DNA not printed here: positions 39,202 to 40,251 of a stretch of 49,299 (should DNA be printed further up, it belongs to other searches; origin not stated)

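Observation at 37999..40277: Same-orientation 9-nt-periodic TTGAC/GTCA arrays delimit two single-gene units next to the tmRNA gene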

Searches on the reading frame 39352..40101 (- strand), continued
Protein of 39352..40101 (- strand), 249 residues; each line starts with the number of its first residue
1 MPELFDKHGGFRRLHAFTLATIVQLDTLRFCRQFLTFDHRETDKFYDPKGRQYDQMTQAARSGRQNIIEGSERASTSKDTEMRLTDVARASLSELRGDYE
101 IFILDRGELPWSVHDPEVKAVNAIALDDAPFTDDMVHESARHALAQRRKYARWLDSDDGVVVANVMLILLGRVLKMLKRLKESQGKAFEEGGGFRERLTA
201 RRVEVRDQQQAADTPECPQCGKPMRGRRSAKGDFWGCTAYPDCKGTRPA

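Call 62: find_homologous_proteins(query=P0264)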
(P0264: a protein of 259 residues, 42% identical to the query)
Query P0264 (259 aa): 763 proteins with E <= 0.001 among 1524 candidates; the best 120 are listed.
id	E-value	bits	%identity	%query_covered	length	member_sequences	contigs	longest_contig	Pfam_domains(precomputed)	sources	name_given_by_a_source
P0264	4.4e-175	598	100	100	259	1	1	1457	PF01396.25,PF05635.18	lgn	-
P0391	2.2e-115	403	69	95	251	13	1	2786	PF01396.25,PF05635.18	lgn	-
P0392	8.6e-115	401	69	98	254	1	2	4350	PF01396.25,PF05635.18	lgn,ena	-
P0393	9.9e-115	400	67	98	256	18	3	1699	PF01396.25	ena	-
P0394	2.4e-114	399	68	95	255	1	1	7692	PF01396.25,PF05635.18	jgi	-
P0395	5.2e-114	398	70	95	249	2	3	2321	PF01396.25,PF05635.18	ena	-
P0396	1.0e-113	397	69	98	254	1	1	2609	PF01396.25,PF05635.18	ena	-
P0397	1.4e-113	397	69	98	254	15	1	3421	PF01396.25,PF05635.18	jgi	jgi:four helix bundle suffix protein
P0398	1.6e-113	397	69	98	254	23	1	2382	PF01396.25,PF05635.18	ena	-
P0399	2.0e-113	396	68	98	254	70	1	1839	PF01396.25,PF05635.18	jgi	jgi:four helix bundle suffix protein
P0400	2.9e-113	396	67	98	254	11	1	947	PF01396.25,PF05635.18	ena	-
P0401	3.5e-113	395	68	98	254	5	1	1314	PF01396.25,PF05635.18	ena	-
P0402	4.1e-113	395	68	98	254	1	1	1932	PF01396.25,PF05635.18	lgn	-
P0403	5.2e-113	395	68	95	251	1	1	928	PF01396.25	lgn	-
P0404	7.6e-113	394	68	95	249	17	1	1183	PF01396.25,PF05635.18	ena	-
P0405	8.1e-113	394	69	95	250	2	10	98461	PF01396.25,PF05635.18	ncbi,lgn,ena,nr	ncbi:MAG: four helix bundle suffix domain-containing protein [Kiritimatiellae bacterium]|nr:four hel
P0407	1.0e-112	394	69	95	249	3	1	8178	PF01396.25,PF05635.18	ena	-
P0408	1.0e-112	394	68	97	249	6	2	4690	PF01396.25,PF05635.18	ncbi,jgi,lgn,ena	jgi:four helix bundle suffix protein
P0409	1.1e-112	394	68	98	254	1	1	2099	PF01396.25,PF05635.18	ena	-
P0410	1.1e-112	394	68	98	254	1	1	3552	PF01396.25,PF05635.18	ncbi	-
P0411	1.1e-112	394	69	95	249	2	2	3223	PF01396.25,PF05635.18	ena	-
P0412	1.9e-112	393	68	95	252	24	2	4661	PF01396.25,PF05635.18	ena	-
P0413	2.2e-112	393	67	95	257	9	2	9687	PF01396.25,PF05635.18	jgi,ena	-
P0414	2.8e-112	392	68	98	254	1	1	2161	PF01396.25,PF05635.18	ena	-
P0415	3.5e-112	392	69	95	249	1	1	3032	PF01396.25,PF05635.18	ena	-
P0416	3.7e-112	392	69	95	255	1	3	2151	PF01396.25,PF05635.18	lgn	-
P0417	4.1e-112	392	68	95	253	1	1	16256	PF01396.25,PF05635.18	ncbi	-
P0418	4.8e-112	392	66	95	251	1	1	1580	PF01396.25,PF05635.18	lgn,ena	-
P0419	5.2e-112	392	68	97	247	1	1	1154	PF01396.25,PF05635.18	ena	-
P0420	5.9e-112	391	66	95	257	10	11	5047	PF01396.25,PF05635.18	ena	-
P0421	6.0e-112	391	69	95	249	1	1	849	PF01396.25,PF05635.18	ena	-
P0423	9.0e-112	391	70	95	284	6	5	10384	PF01396.25,PF05635.18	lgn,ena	-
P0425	1.6e-111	390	67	98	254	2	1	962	PF01396.25,PF05635.18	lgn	-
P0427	2.0e-111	390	67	95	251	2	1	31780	PF01396.25,PF05635.18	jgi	-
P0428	2.0e-111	390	69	95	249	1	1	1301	PF01396.25,PF05635.18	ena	-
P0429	2.1e-111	390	69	95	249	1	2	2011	PF01396.25,PF05635.18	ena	-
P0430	2.6e-111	389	68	95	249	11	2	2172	PF01396.25,PF05635.18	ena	-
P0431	2.6e-111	389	69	95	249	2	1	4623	PF01396.25,PF05635.18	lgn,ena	-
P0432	2.6e-111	389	68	95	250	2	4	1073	PF01396.25,PF05635.18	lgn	-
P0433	3.0e-111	389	68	95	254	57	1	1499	PF01396.25,PF05635.18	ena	-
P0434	3.1e-111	389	69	95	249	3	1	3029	PF01396.25,PF05635.18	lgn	-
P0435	4.8e-111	388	68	95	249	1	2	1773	PF01396.25,PF05635.18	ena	-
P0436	7.7e-111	388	66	95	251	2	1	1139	PF01396.25,PF05635.18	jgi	-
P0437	8.0e-111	388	66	98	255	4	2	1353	PF01396.25,PF05635.18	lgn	-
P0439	1.1e-110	387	68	95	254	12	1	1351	PF01396.25,PF05635.18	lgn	-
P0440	1.2e-110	387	67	95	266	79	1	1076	PF01396.25,PF05635.18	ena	-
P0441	1.2e-110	387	65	100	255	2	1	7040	PF01396.25,PF05635.18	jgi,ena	-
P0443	1.5e-110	387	66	98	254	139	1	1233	PF01396.25,PF05635.18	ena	-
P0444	1.7e-110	387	69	95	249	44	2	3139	PF01396.25,PF05635.18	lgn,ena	-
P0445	2.0e-110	386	67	98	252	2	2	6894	PF05635.18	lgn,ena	-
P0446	2.0e-110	386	66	95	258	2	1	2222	PF01396.25,PF05635.18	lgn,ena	-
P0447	2.4e-110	386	67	98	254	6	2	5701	PF01396.25,PF05635.18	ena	-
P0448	4.1e-110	385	66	95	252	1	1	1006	PF01396.25,PF05635.18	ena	-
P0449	4.7e-110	385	69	95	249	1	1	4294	PF01396.25,PF05635.18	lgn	-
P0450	5.4e-110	385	66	98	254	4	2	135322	PF01396.25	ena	-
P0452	7.3e-110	385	65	95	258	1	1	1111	PF01396.25,PF05635.18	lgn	-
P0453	1.0e-109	384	65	95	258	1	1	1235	PF01396.25,PF05635.18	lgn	-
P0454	1.1e-109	384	66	98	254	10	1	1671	PF01396.25,PF05635.18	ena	-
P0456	2.8e-109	383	67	95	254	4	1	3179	PF01396.25,PF05635.18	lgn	-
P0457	3.8e-109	382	68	95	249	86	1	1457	PF01396.25,PF05635.18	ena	-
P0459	5.5e-109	382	66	95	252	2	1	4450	PF01396.25,PF05635.18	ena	-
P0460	7.0e-109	381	66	97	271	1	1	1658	PF01396.25,PF05635.18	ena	-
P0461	1.9e-108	380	66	95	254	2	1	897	PF01396.25,PF05635.18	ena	-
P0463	2.0e-108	380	66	95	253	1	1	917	PF01396.25,PF05635.18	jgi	-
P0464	3.0e-108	379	67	95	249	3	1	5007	PF01396.25,PF05635.18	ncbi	-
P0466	4.2e-108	379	68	95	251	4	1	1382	PF01396.25,PF05635.18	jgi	jgi:four helix bundle suffix protein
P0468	6.5e-108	378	68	95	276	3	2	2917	PF01396.25,PF05635.18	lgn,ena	-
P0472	2.2e-107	376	63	97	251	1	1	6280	PF01396.25,PF05635.18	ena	-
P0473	2.2e-107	376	63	97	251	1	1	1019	PF01396.25,PF05635.18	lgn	-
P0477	3.8e-107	376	64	95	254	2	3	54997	PF01396.25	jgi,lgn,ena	jgi:four helix bundle suffix protein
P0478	4.4e-107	375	68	95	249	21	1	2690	PF01396.25,PF05635.18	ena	-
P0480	6.8e-107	375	63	96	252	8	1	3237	PF01396.25,PF05635.18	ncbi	-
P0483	1.3e-106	374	66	97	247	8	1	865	PF01396.25,PF05635.18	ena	-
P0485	1.5e-106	374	65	95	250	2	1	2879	PF05635.18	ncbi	-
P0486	1.7e-106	373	67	95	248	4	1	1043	PF01396.25,PF05635.18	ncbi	-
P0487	1.7e-106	373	66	95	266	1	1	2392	PF01396.25,PF05635.18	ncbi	-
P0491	3.0e-106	373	63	97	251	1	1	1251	PF01396.25,PF05635.18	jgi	-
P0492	3.1e-106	373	68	95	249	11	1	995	PF01396.25,PF05635.18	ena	-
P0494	4.7e-106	372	65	95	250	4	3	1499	PF01396.25,PF05635.18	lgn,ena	-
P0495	9.5e-106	371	62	96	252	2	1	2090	PF01396.25,PF05635.18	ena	-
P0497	1.9e-105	370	65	97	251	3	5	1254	PF01396.25,PF05635.18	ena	-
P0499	7.6e-105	368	65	95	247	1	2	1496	PF01396.25,PF05635.18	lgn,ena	-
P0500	7.6e-105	368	65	95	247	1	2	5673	PF01396.25,PF05635.18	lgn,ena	-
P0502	8.7e-105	368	65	95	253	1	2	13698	PF01396.25,PF05635.18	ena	-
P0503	1.0e-104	368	65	95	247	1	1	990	PF01396.25,PF05635.18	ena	-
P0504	1.6e-104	367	63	95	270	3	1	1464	PF05635.18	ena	-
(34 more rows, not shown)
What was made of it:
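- On S23p / 23S rRNA IVS protein / Avd superfamily (PF05635, TIGR02436): Clade-2 relatives carry precomputed PF05635 hits (call 62).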

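Call 63: find_encoding_contigs(protein=P0405, flank=3000, max_places=4)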
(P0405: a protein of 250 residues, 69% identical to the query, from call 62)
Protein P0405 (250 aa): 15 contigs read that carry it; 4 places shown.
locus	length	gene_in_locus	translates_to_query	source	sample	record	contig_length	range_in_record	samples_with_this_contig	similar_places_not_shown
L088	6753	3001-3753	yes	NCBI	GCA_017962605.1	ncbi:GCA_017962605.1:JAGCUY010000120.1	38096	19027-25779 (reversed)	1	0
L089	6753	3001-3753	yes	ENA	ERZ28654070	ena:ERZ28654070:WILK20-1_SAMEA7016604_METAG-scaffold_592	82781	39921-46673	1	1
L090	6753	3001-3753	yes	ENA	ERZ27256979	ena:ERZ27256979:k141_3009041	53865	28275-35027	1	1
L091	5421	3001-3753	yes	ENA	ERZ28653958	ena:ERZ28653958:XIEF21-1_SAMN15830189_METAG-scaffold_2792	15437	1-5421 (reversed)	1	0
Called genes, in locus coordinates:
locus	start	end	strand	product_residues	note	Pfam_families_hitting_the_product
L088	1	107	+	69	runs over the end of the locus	PF25212:HVO_A0114 (weak), PF08279:HTH_11 (weak), PF13412:HTH_24 (weak)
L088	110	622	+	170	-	PF08212:Lipocalin_2, PF00061:Lipocalin (weak)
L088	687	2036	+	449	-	PF13776:DUF4172, PF02661:Fic, PF08279:HTH_11 (faint)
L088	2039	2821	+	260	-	PF01311:Bac_export_1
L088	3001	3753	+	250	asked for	PF05635:23S_rRNA_IVP (weak), PF01396:Zn_ribbon_Top1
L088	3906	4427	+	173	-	PF00545:Ribonuclease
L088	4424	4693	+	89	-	PF01337:Barstar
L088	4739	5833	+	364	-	PF01312:Bac_export_2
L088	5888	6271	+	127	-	PF05635:23S_rRNA_IVP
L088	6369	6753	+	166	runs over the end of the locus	PF04542:Sigma70_r2, PF08281:Sigma70_r4_2, PF04545:Sigma70_r4 (weak)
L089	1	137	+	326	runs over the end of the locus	PF02661:Fic, PF25212:HVO_A0114 (faint)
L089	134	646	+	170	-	PF08212:Lipocalin_2, PF00061:Lipocalin (weak)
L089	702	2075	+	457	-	PF13776:DUF4172, PF08220:HTH_DeoR (faint), PF02661:Fic, PF13545:HTH_Crp_2 (faint), PF08279:HTH_11 (faint)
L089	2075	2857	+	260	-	PF01311:Bac_export_1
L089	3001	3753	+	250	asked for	PF05635:23S_rRNA_IVP (weak), PF01396:Zn_ribbon_Top1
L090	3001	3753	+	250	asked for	PF05635:23S_rRNA_IVP (weak), PF01396:Zn_ribbon_Top1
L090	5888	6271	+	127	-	PF05635:23S_rRNA_IVP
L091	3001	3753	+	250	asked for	PF05635:23S_rRNA_IVP (weak), PF01396:Zn_ribbon_Top1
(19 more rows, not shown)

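Call 64: find_encoding_contigs(protein=P0450, flank=3000, max_places=2)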
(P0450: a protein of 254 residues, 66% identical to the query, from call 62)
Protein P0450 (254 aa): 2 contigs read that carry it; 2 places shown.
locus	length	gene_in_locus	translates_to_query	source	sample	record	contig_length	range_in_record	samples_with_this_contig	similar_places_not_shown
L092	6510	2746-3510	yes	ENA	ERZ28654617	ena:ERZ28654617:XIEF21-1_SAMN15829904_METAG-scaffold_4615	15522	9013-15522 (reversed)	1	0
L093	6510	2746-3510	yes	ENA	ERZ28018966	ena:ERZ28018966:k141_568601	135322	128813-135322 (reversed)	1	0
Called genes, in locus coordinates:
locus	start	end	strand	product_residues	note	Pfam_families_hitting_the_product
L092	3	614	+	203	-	?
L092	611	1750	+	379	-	PF04230:PS_pyruv_trans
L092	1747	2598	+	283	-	PF00535:Glycos_transf_2, PF13641:Glyco_tranf_2_3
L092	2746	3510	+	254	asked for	PF01396:Zn_ribbon_Top1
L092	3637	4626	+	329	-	PF13439:Glyco_transf_4 (faint), PF13579:Glyco_trans_4_4 (faint), PF20706:GT4-conflict, PF00534:Glycos_transf_1, PF13692:Glyco_trans_1_4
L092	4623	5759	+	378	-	PF01663:Phosphodiest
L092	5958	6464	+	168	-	PF02664:LuxS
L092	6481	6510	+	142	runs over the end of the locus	PF13279:4HBT_2, PF03061:4HBT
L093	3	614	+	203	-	?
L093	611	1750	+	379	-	PF04230:PS_pyruv_trans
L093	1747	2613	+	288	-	PF00535:Glycos_transf_2, PF13641:Glyco_tranf_2_3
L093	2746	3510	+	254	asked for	PF01396:Zn_ribbon_Top1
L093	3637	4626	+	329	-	PF13439:Glyco_transf_4 (faint), PF13579:Glyco_trans_4_4 (faint), PF20706:GT4-conflict, PF00534:Glycos_transf_1, PF13692:Glyco_trans_1_4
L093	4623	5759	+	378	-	PF01663:Phosphodiest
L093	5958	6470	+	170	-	PF02664:LuxS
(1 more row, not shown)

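Call 65: find_encoding_contigs(protein=P0477, flank=3000, max_places=3)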
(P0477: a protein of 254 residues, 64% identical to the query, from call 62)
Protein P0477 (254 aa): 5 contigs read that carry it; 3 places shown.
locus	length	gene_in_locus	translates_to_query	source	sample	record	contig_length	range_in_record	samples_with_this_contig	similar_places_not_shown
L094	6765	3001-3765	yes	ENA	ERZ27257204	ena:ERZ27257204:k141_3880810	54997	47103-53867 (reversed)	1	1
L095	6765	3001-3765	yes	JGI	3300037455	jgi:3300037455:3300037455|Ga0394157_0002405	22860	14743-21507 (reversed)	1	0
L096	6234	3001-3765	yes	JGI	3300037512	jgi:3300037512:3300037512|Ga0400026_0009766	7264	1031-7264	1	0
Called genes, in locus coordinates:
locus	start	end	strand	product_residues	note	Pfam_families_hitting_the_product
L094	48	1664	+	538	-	PF12161:HsdM_N, PF02384:N6_Mtase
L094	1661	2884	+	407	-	PF17761:DUF1016_N, PF06250:YhcG_C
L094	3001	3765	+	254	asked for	PF01396:Zn_ribbon_Top1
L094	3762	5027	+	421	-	PF01420:Methylase_S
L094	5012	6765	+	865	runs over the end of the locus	PF13271:DUF4062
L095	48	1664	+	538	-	PF12161:HsdM_N, PF02384:N6_Mtase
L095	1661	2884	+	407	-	PF17761:DUF1016_N, PF06250:YhcG_C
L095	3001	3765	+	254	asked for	PF01396:Zn_ribbon_Top1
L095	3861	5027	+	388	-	PF01420:Methylase_S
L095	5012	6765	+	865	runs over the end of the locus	PF13271:DUF4062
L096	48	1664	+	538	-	PF12161:HsdM_N, PF02384:N6_Mtase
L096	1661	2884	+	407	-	PF17761:DUF1016_N, PF06250:YhcG_C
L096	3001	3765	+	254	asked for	PF01396:Zn_ribbon_Top1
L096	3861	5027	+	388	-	PF01420:Methylase_S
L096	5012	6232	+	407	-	?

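Call 73: find_related_loci(query=A5, collection=metagenome_contigs, flank=2500)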
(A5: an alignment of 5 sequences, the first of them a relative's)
Query A5 (252 aa) in metagenome_contigs; peptide patterns used: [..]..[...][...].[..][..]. (x = any residue, [..] = any of these).
600 stretches matched a pattern (row limit reached: there are more); 477 encode a relative of the query (tblastn E <= 1e-3); the best 80 are kept; 80 distinct loci.
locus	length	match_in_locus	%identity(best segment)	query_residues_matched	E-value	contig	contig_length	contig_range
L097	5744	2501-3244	69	1-248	8e-127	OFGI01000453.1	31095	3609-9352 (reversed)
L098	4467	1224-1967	69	1-248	8e-128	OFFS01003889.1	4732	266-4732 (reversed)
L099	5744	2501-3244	69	1-248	2e-126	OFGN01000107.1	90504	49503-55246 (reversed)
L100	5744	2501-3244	69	1-248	2e-126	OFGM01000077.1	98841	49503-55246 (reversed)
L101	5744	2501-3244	68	1-248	2e-126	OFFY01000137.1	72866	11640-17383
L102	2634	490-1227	70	1-246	3e-125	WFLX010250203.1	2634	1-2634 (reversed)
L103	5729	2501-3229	67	1-243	3e-115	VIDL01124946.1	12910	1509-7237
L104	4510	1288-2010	54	10-250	1e-91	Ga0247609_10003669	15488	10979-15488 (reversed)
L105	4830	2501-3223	54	10-250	1e-91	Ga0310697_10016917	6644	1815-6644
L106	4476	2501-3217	54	10-248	3e-90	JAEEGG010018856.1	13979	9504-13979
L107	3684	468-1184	53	10-248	9e-90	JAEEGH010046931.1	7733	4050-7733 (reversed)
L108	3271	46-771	52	10-251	7e-90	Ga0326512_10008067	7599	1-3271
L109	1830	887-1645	52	1-251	3e-94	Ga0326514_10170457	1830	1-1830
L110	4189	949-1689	52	3-248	2e-88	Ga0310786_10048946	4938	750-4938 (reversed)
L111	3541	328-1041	52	11-248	2e-88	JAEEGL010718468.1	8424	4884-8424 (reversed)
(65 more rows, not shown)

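Call 85: predict_structure(alignment_id=A6)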
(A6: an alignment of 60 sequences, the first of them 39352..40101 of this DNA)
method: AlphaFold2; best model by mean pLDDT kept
length: 249 residues; sequences in the alignment: 60
mean_pLDDT: 85.7   pTM: 0.72
mean pLDDT of the five models: 85.7, 85.2, 85.0, 84.5, 84.5
residues with pLDDT >= 90: 126; 70-90: 85; 50-70: 31; < 50: 7
segments of 3 or more residues with pLDDT < 50: 1-4, 6-8
pLDDT, mean of each block of 10 residues (from residue 1): 47 91 98 91 84 95 93 77 92 97 95 97 94 85 98 98 98 94 75 59 58 75 83 84 83
secondary structure, 60 per line:
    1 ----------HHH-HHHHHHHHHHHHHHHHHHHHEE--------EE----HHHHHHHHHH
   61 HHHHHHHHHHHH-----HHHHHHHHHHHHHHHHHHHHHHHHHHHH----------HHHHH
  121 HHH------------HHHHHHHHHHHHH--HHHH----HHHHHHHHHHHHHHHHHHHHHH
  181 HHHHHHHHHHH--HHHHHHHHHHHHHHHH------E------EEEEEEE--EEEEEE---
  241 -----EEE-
elements in order: H15-34 H51-72 H78-105 H116-123 H136-148 H151-154 H159-191 H194-209 E223-229 E232-237 E246-248

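Call 87: fold_search(model_id=the predicted structure, library=pdb)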
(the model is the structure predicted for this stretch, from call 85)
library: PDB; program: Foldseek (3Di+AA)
matches with E <= 10: 429; with E <= 0.001: 0
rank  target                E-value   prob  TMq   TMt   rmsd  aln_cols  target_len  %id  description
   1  5vju                  7.8e-02  0.89  0.33  0.39  14.3       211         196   11  De Novo Photosynthetic Reaction Center Protein Variant Equipped with His-Tyr H-bond, Heme B, and Cd(II) ions (released 2018-04-25)
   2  6z0c_A                1.3e-01  0.85  0.34  0.41  14.6       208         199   12  Structure of in silico modelled artificial Maquette-3 protein (released 2021-03-17)
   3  6z0c_C                1.9e-01  0.77  0.33  0.40  14.6       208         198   12  Structure of in silico modelled artificial Maquette-3 protein (released 2021-03-17)
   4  8d9o                  3.4e-01  0.75  0.35  0.44  13.9       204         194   10  De Novo Photosynthetic Reaction Center Protein in Apo-State (released 2022-09-28)
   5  6z0c_B                3.6e-01  0.75  0.36  0.44  13.0       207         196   10  Structure of in silico modelled artificial Maquette-3 protein (released 2021-03-17)
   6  8wdf                  3.6e-01  0.10  0.16  0.15  25.1       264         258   11  Chemoreceptor PilJ from Pseudomonas aeruginosa PA14 (released 2024-07-24)
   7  7ung_B3               3.8e-01  0.13  0.17  0.13  32.1       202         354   17  48-nm repeat of the human respiratory doublet microtubule (released 2022-10-05)
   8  4pho_C                4.5e-01  0.28  0.25  0.22  22.3       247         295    8  ClyA CC6/264 ox (2-303) (released 2014-09-24)
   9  6z0c_D                4.7e-01  0.72  0.35  0.44  12.2       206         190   12  Structure of in silico modelled artificial Maquette-3 protein (released 2021-03-17)
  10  6xv8_D                4.9e-01  0.25  0.25  0.18  14.3       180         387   13  Crystal structure of Megabody Mb-Nb207-c7HopQ_G10 (released 2021-01-13)
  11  8j07_8L               4.9e-01  0.12  0.18  0.13  31.9       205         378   18  96nm repeat of human respiratory doublet microtubule and associated axonemal complexes (released 2023-07-26)
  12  9fqr_E6               4.9e-01  0.12  0.17  0.12  32.7       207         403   15  96-nm repeat of axonemal doublet microtubules from bovine sperm (released 2025-03-26)
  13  9kvy_B                5.5e-01  0.25  0.26  0.24   9.8       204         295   11  Cryo-EM structure of SLC30A10, determined in asymmetric conformations-one subunit in an inward-facing Mn2+-bound and t (released 2025-10-15)
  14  4phq_B                5.5e-01  0.21  0.25  0.23  22.2       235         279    7  ClyA CC6/264 ox (6-303) (released 2014-09-24)
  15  8j07_8K               5.5e-01  0.12  0.18  0.13  31.9       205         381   18  96nm repeat of human respiratory doublet microtubule and associated axonemal complexes (released 2023-07-26)
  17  2rld_C                6.4e-01  0.44  0.24  0.45  10.2       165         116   11  CRYSTAL STRUCTURE OF A PROTEIN WITH UNKNOWN FUNCTION FROM S23 RIBOSOMAL PROTEIN FAMILY (BT_0352) FROM BACTEROIDES THET (released 2007-10-30)
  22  2rld_A                7.8e-01  0.38  0.23  0.45  12.3       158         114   10  CRYSTAL STRUCTURE OF A PROTEIN WITH UNKNOWN FUNCTION FROM S23 RIBOSOMAL PROTEIN FAMILY (BT_0352) FROM BACTEROIDES THET (released 2007-10-30)
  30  2rld_E                9.6e-01  0.57  0.26  0.53  12.1       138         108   11  CRYSTAL STRUCTURE OF A PROTEIN WITH UNKNOWN FUNCTION FROM S23 RIBOSOMAL PROTEIN FAMILY (BT_0352) FROM BACTEROIDES THET (released 2007-10-30)
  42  2rld_B                1.2e+00  0.30  0.24  0.45  10.5       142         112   13  CRYSTAL STRUCTURE OF A PROTEIN WITH UNKNOWN FUNCTION FROM S23 RIBOSOMAL PROTEIN FAMILY (BT_0352) FROM BACTEROIDES THET (released 2007-10-30)
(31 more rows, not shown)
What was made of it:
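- On S23p / 23S rRNA IVS protein / Avd superfamily (PF05635, TIGR02436): The AF2 model is helical and 2rld (S23 family) appears with TM 0.45-0.53, but E is about 0.6-1 (calls 85, 87).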

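Call 95: search_protein_families(library=padloc, proteins=[window:39352-40101:-], max_evalue=0.001)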
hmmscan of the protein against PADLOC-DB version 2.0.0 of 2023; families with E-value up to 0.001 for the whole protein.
window:39352-40101:- (249 aa): 0 families
